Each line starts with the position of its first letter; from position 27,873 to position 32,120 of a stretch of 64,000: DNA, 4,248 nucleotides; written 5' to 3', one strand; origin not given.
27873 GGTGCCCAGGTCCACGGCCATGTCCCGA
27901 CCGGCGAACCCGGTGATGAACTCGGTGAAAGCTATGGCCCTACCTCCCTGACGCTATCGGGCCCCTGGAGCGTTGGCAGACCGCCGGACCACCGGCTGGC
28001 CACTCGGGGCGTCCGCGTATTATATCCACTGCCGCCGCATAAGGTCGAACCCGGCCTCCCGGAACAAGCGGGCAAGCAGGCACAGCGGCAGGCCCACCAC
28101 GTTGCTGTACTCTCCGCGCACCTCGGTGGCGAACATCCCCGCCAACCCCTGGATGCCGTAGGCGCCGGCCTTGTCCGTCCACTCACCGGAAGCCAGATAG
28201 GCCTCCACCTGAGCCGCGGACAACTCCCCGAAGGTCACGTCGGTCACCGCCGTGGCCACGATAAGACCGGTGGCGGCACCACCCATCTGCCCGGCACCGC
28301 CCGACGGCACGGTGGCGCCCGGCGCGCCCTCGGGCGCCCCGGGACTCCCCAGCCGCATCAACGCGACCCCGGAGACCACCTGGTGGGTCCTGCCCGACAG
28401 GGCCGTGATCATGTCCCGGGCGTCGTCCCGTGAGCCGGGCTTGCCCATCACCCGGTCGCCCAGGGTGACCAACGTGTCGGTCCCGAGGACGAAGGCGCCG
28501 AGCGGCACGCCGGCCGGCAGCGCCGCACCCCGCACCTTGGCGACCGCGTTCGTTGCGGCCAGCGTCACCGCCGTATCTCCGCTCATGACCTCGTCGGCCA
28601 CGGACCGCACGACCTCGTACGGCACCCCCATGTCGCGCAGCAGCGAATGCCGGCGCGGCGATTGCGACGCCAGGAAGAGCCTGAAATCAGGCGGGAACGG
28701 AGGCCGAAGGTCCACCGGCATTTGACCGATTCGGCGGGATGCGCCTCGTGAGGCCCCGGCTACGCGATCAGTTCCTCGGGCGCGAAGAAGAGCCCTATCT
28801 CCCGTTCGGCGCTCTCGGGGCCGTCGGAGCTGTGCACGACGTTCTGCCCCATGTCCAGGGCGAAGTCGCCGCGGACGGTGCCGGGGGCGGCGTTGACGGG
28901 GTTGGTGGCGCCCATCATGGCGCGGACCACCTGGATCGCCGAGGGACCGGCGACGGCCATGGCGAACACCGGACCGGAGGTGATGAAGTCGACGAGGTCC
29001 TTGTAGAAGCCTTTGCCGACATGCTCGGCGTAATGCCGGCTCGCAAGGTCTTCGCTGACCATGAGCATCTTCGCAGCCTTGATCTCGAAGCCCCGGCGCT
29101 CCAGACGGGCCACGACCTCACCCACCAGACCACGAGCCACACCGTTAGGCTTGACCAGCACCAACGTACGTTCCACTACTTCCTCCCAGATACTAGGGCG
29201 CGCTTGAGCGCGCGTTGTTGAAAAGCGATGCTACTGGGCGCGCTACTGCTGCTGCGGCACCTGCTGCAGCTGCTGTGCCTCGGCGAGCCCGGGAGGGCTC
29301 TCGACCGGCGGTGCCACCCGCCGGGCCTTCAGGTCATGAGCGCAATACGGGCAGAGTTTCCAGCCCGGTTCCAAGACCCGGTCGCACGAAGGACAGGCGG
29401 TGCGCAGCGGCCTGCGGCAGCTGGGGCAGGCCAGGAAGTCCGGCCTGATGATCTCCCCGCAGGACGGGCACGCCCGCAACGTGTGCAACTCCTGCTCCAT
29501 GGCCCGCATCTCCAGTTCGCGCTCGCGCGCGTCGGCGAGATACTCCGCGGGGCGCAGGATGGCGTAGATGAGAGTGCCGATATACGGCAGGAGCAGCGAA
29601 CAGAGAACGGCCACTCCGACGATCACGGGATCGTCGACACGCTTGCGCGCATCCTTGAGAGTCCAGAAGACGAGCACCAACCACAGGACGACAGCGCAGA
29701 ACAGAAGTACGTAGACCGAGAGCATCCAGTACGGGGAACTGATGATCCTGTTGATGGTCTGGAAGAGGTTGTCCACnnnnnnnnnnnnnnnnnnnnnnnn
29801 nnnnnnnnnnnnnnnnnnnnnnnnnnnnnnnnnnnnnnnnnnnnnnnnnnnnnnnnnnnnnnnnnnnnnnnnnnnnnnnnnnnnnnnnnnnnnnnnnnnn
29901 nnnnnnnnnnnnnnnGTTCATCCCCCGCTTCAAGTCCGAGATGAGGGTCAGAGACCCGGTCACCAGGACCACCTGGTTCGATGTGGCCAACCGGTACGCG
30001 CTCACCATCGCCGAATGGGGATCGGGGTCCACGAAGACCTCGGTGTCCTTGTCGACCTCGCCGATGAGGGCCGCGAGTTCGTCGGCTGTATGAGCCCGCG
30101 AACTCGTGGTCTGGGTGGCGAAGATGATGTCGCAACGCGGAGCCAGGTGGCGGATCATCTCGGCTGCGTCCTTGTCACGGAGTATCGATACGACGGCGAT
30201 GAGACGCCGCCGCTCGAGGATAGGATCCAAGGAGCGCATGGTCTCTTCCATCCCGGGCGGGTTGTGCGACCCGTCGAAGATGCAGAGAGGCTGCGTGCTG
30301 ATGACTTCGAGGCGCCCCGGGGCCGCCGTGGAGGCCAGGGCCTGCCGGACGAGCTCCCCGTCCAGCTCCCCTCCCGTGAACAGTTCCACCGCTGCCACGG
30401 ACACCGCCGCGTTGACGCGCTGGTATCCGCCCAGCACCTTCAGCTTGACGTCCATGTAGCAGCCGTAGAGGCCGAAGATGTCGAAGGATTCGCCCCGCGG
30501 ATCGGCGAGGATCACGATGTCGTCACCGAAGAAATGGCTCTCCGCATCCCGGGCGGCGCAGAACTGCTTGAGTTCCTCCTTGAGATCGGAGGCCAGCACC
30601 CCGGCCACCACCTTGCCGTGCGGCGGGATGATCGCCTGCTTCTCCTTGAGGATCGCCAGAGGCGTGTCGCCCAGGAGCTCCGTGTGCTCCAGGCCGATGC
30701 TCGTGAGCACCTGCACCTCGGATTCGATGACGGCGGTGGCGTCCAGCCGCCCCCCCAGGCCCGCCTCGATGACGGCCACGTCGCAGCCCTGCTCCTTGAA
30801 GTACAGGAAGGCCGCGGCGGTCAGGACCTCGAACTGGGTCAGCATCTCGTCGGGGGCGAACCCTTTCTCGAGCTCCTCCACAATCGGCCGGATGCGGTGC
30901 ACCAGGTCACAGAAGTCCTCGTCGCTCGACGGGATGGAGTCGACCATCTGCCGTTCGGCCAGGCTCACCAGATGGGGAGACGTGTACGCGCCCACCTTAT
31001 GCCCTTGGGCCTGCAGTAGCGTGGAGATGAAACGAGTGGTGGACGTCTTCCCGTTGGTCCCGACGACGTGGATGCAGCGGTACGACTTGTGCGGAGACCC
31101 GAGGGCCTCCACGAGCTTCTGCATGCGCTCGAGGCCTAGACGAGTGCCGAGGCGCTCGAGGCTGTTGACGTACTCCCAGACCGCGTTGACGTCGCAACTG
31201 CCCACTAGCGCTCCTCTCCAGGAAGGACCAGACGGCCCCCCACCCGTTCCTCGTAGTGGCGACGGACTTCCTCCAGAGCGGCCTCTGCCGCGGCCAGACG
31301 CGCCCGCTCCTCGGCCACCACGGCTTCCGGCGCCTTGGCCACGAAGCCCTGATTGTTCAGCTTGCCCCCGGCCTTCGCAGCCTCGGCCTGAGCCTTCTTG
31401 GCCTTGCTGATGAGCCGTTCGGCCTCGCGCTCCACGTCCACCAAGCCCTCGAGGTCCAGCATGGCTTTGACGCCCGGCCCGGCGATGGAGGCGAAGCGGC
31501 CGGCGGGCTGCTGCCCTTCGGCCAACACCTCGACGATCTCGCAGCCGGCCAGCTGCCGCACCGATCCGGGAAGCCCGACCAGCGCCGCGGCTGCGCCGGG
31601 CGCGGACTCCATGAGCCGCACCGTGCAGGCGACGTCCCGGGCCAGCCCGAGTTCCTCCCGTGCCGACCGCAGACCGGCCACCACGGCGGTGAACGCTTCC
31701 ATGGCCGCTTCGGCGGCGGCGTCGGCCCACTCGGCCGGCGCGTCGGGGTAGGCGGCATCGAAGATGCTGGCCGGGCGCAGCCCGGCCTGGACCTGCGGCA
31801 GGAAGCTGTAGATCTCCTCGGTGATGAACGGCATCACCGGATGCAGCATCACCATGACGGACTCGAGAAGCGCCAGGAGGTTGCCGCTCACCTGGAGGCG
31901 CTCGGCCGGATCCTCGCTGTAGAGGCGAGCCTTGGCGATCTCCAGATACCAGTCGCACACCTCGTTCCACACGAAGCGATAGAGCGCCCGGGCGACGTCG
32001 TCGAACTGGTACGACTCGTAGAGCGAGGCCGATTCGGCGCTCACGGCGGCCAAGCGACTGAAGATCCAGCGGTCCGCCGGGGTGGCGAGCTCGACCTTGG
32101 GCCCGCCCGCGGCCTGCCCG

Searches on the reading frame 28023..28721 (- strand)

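Call 60: search_protein_families(library=pfam, proteins=[window:28023-28721:-], max_evalue=0.00001)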
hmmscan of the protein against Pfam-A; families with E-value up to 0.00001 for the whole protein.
window:28023-28721:- (233 aa): 1 family
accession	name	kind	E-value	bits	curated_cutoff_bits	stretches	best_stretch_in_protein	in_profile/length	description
PF02545.19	Maf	-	6.2e-48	163.4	27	1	14-222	1-186/187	Maf-like protein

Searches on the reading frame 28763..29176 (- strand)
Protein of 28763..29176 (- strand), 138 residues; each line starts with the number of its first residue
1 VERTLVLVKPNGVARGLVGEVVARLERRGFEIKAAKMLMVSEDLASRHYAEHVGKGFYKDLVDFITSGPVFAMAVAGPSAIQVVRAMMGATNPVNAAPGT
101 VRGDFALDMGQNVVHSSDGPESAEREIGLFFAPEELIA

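Call 60: search_protein_families(library=pfam, proteins=[window:28763-29176:-], max_evalue=0.00001)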
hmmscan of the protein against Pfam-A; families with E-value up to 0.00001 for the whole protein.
window:28763-29176:- (138 aa): 1 family
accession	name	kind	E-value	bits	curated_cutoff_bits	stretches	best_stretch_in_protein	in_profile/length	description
PF00334.24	NDK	-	9.2e-55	184.6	27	1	2-135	1-134/135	Nucleoside diphosphate kinase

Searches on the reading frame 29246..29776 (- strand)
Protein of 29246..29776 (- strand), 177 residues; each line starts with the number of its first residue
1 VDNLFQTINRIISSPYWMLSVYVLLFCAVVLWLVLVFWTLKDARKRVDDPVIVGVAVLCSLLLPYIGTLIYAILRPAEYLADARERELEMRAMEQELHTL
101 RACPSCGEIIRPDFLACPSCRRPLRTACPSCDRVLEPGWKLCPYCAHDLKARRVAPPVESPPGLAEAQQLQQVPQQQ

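Call 60: search_protein_families(library=pfam, proteins=[window:29246-29776:-], max_evalue=0.00001)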
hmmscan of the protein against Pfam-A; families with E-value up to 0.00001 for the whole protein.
window:29246-29776:- (177 aa): 4 families
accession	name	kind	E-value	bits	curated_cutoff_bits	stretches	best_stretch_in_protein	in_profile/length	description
PF13248.11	Zn_ribbon_3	-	2.1e-10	40.1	27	0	126-148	3-25/26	zinc-ribbon domain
PF12773.13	DZR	-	2.8e-10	40.6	27.3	1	103-145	1-44/45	Double zinc ribbon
PF13240.11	Zn_Ribbon_1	-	3.9e-06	26.9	25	0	128-149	2-23/23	zinc-ribbon domain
PF17032.10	Zn_ribbon_15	-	7.4e-06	27.1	28.9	0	98-120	50-72/73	zinc-ribbon family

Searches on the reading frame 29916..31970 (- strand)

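Call 60: search_protein_families(library=pfam, proteins=[window:29916-31970:-], max_evalue=0.00001)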
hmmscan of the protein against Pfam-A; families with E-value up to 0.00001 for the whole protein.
window:29916-31970:- (685 aa): 2 families
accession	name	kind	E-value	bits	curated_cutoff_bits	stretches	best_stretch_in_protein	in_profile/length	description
PF02875.26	Mur_ligase_C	-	3.4e-18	67.1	28.4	1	552-673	1-126/127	Mur ligase, glutamate ligase domain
PF08245.18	Mur_ligase_M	-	2.1e-11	44.6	24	1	302-528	1-200/200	Mur ligase middle domain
